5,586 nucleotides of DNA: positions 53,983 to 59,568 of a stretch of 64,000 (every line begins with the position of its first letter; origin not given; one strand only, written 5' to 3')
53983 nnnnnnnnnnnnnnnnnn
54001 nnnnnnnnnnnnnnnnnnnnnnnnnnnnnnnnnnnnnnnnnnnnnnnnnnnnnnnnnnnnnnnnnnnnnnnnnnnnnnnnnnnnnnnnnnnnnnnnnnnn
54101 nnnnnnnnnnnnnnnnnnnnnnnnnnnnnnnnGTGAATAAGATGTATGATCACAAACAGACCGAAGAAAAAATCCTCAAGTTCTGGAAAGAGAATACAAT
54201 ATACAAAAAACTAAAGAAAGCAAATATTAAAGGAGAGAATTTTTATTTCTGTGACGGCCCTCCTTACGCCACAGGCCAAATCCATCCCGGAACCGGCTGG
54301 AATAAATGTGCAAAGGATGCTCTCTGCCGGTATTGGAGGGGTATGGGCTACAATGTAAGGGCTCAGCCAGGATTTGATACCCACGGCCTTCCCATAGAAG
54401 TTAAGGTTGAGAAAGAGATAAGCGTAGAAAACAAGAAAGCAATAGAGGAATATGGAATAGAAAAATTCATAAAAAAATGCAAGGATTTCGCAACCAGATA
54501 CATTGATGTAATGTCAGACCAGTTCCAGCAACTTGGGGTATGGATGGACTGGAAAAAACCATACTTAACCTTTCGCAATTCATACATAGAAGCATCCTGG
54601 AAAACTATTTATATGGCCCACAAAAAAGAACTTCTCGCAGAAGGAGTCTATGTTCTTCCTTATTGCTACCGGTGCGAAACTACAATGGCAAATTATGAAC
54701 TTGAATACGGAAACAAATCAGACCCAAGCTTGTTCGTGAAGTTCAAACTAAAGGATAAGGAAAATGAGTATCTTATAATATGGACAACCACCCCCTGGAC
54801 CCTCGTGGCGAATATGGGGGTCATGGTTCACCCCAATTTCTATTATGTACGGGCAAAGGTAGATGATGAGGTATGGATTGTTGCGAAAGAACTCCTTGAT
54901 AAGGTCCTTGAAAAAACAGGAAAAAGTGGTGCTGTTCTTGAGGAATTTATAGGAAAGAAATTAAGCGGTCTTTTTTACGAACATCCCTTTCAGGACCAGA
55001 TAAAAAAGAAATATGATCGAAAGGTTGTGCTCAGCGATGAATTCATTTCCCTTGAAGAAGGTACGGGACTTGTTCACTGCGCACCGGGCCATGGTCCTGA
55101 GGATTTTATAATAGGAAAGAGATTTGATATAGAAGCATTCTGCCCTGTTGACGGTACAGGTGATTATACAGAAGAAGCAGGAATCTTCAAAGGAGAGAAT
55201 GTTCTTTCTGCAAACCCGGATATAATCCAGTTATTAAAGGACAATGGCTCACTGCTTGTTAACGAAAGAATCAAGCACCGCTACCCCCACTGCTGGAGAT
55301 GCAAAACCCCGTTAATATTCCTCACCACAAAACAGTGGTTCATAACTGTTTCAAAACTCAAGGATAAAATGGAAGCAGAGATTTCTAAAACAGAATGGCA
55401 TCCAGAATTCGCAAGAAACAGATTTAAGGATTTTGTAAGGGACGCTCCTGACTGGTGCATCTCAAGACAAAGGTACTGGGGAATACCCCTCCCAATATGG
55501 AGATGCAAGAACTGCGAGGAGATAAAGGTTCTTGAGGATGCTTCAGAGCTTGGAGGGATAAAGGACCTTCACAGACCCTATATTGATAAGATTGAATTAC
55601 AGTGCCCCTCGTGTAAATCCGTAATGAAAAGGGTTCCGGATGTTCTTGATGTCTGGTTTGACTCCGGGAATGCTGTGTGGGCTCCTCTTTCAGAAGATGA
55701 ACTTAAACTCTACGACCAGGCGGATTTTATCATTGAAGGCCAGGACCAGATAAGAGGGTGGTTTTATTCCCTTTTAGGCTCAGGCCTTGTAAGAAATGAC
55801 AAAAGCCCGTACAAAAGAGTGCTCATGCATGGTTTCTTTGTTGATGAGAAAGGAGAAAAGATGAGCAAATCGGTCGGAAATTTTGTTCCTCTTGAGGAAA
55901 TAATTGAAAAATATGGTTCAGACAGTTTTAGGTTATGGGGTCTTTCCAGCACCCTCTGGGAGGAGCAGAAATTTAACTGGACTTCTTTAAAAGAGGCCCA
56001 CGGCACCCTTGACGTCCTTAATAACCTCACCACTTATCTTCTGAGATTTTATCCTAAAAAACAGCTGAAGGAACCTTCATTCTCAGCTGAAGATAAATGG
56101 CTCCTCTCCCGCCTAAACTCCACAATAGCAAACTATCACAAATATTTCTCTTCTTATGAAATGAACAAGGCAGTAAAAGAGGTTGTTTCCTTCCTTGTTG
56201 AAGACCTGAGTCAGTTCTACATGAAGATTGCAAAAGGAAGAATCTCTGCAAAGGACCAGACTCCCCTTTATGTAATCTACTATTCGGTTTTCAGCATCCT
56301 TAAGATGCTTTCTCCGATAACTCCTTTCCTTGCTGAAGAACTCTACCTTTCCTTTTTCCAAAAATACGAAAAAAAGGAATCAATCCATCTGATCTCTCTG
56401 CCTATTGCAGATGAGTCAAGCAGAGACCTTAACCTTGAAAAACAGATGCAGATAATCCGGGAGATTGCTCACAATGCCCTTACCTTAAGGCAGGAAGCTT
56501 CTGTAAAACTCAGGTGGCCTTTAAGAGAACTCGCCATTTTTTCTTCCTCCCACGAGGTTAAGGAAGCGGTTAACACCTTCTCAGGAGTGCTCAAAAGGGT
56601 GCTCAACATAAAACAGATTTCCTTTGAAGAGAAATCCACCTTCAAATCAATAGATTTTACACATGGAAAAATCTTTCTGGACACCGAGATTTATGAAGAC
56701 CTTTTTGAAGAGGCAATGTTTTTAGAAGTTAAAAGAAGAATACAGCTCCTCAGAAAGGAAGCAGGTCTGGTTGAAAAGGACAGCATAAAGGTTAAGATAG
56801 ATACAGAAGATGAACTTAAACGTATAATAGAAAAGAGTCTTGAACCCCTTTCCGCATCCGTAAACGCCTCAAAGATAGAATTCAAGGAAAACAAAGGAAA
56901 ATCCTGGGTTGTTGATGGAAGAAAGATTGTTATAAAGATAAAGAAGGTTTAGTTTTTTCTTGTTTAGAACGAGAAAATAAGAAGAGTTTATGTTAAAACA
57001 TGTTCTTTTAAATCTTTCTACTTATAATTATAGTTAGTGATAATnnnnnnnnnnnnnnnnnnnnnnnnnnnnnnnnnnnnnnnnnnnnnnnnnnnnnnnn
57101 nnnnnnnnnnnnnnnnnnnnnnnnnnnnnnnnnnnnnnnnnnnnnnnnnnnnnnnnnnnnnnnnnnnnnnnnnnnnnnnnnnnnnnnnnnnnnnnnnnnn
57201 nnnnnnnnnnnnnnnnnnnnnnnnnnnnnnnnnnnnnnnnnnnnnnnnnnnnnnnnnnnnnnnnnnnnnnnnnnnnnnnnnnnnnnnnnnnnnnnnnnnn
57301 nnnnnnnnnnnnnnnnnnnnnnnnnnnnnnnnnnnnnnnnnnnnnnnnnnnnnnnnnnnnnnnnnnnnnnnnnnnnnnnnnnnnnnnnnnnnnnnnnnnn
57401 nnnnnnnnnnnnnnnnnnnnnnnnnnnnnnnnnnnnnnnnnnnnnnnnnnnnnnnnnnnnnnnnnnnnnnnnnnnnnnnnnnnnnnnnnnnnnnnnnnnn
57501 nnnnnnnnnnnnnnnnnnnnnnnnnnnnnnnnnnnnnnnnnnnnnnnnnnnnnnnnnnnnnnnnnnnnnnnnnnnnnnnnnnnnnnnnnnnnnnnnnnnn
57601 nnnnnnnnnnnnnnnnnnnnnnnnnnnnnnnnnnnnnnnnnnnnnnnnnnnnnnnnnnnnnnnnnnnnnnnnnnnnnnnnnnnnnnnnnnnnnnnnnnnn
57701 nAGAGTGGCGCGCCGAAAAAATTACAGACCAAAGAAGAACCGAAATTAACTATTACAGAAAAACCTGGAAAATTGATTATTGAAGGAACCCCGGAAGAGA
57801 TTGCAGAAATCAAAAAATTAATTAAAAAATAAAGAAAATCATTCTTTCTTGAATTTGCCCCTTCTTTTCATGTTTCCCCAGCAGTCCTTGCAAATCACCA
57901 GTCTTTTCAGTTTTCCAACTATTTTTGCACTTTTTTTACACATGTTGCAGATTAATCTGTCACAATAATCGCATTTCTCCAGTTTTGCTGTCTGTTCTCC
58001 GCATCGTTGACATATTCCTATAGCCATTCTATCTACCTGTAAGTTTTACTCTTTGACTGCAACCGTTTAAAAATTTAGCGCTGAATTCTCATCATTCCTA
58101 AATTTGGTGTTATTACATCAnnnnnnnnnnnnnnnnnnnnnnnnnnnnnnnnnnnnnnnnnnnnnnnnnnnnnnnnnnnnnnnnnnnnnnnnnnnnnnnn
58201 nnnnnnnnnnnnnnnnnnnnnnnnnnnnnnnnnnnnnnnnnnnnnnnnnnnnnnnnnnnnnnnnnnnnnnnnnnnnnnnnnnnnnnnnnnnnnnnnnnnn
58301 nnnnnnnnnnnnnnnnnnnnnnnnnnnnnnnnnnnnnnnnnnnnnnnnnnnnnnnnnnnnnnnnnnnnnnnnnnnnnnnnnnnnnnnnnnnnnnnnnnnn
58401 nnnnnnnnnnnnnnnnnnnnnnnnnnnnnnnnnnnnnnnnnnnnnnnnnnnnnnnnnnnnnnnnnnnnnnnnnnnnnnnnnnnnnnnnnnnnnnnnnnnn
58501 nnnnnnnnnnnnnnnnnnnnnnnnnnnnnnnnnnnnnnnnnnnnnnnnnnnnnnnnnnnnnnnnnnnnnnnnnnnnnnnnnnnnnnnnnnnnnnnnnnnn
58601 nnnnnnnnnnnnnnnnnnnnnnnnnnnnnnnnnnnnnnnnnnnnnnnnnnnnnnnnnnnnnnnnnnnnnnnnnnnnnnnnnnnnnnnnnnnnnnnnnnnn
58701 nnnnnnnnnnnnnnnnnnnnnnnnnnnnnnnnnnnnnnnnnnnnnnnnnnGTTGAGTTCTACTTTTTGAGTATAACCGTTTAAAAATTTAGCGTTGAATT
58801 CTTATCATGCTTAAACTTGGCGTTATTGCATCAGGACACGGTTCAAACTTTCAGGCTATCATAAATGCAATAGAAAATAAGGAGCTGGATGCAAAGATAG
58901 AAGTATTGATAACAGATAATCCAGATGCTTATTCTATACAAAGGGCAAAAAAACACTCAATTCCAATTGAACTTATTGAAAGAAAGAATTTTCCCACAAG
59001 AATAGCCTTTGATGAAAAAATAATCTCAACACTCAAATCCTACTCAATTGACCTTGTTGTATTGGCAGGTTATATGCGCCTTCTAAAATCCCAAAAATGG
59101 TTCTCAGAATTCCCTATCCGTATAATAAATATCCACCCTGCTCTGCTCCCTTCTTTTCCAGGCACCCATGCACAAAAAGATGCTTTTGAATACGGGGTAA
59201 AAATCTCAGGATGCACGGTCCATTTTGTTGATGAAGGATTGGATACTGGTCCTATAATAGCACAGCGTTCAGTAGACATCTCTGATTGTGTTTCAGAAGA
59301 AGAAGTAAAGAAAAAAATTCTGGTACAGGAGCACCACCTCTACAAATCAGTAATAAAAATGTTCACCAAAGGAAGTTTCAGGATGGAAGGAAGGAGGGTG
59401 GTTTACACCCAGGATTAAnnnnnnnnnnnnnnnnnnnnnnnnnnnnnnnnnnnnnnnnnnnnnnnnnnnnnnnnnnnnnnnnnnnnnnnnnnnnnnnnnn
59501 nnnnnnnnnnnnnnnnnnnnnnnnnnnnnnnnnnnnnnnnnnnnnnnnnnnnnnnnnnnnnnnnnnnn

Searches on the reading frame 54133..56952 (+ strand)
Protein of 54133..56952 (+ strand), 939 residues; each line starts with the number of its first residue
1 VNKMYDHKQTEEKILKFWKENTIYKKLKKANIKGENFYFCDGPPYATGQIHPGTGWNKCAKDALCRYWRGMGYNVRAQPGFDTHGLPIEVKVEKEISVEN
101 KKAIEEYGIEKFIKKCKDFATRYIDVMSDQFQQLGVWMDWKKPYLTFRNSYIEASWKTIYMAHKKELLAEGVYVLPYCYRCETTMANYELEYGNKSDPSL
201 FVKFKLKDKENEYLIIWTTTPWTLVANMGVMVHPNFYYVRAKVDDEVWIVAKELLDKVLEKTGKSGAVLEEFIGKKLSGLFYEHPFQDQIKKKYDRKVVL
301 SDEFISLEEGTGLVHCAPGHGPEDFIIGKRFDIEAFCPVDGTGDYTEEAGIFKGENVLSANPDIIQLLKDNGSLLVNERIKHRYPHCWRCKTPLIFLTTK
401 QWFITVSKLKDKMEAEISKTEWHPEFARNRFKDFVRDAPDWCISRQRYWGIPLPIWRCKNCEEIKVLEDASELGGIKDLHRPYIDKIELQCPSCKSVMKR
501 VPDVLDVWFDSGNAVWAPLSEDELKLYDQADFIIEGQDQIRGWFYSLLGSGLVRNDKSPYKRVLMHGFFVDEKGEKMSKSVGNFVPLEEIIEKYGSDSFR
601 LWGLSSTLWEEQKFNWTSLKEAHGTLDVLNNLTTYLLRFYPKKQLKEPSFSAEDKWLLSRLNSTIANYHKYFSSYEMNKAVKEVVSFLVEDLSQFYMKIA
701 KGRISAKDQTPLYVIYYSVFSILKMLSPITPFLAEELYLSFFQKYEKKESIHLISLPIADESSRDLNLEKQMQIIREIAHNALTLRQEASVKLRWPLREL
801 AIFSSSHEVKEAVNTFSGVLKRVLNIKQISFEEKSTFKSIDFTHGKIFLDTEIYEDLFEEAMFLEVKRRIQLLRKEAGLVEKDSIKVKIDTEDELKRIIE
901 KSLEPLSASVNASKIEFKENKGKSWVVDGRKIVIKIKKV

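Call 30: search_protein_families(library=pfam, proteins=[window:54133-56952:+], max_evalue=0.001)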
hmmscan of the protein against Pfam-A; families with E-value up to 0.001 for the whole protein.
window:54133-56952:+ (939 aa): 5 families
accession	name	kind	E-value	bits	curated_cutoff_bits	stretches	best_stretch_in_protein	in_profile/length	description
PF00133.28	tRNA-synt_1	-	4.9e-117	391.6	22.7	1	13-613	1-412/414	tRNA synthetases class I (I, L, M and V)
PF08264.19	Anticodon_1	-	1e-30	107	25.1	1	654-798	1-145/148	Anticodon-binding domain of tRNA ligase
PF09334.17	tRNA-synt_1g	-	5.3e-21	75.3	20.1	3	44-186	8-147/391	tRNA synthetases class I (M)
PF19302.4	DUF5915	-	3e-12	46.9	27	1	830-939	85-195/195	Domain of unknown function (DUF5915)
PF01406.26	tRNA-synt_1e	-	1e-06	28.8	27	1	558-622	235-299/301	tRNA synthetases class I (C) catalytic domain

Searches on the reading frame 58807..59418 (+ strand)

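Call 30: search_protein_families(library=pfam, proteins=[window:58807-59418:+], max_evalue=0.001)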
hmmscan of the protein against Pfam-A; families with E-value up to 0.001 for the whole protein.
window:58807-59418:+ (203 aa): 1 family
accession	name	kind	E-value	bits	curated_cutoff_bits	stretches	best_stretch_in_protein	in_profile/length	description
PF00551.24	Formyl_trans_N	-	1.9e-53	181.4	26.1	1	3-183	2-181/181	Formyl transferase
